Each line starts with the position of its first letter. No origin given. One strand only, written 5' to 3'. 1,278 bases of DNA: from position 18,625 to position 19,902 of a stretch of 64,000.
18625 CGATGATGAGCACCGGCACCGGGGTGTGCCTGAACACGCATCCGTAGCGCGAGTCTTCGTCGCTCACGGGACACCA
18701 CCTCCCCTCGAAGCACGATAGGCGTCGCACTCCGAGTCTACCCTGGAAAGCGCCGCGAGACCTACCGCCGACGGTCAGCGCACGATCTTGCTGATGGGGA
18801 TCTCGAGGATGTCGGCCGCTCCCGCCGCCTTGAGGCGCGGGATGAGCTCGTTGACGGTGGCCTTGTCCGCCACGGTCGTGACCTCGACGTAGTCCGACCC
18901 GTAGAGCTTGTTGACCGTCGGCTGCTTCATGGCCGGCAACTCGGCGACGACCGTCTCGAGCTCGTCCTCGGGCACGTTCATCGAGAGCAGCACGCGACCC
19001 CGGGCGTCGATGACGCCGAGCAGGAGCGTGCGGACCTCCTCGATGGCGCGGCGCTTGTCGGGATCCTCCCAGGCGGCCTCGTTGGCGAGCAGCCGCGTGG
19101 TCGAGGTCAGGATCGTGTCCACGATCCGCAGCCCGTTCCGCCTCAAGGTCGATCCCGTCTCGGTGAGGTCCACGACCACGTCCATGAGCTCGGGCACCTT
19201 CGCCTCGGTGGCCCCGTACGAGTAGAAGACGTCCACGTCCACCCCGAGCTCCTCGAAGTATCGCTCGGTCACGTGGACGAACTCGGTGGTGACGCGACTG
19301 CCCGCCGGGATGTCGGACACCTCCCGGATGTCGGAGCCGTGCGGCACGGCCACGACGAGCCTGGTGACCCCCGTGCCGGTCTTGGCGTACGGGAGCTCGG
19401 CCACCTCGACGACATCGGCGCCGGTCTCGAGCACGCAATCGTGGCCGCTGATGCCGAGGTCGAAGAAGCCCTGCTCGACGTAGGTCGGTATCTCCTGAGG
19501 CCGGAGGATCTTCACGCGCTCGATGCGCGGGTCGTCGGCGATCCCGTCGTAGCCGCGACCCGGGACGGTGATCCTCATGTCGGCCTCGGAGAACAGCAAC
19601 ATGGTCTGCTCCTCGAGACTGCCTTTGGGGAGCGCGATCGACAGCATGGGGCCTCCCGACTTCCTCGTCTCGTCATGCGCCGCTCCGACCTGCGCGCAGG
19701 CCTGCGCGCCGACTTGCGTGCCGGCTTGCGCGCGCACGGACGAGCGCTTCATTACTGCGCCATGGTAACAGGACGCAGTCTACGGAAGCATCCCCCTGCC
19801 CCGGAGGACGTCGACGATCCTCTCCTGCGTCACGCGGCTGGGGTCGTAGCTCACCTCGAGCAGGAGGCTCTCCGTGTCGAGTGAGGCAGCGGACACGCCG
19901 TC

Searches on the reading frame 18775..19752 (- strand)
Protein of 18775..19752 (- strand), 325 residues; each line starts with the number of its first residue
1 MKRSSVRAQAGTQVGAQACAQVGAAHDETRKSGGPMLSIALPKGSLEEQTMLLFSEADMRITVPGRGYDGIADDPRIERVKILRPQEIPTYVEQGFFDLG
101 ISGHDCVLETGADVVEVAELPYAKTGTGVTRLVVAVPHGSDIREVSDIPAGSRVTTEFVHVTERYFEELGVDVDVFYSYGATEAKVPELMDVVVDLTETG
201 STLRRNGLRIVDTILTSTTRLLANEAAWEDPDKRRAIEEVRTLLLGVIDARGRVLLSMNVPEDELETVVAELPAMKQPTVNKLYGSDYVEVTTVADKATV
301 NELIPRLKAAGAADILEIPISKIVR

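Call 36: search_protein_families(library=pfam, proteins=[window:18775-19752:-], max_evalue=0.00001)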
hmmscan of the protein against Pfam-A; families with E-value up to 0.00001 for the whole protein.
window:18775-19752:- (325 aa): 2 families
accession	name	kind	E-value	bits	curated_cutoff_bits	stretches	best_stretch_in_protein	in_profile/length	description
PF01634.23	HisG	-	9.4e-45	152.8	25.5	1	84-242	1-154/158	ATP phosphoribosyltransferase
PF08029.16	HisG_C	-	9e-24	83.8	23.5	1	250-322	1-73/73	HisG, C-terminal domain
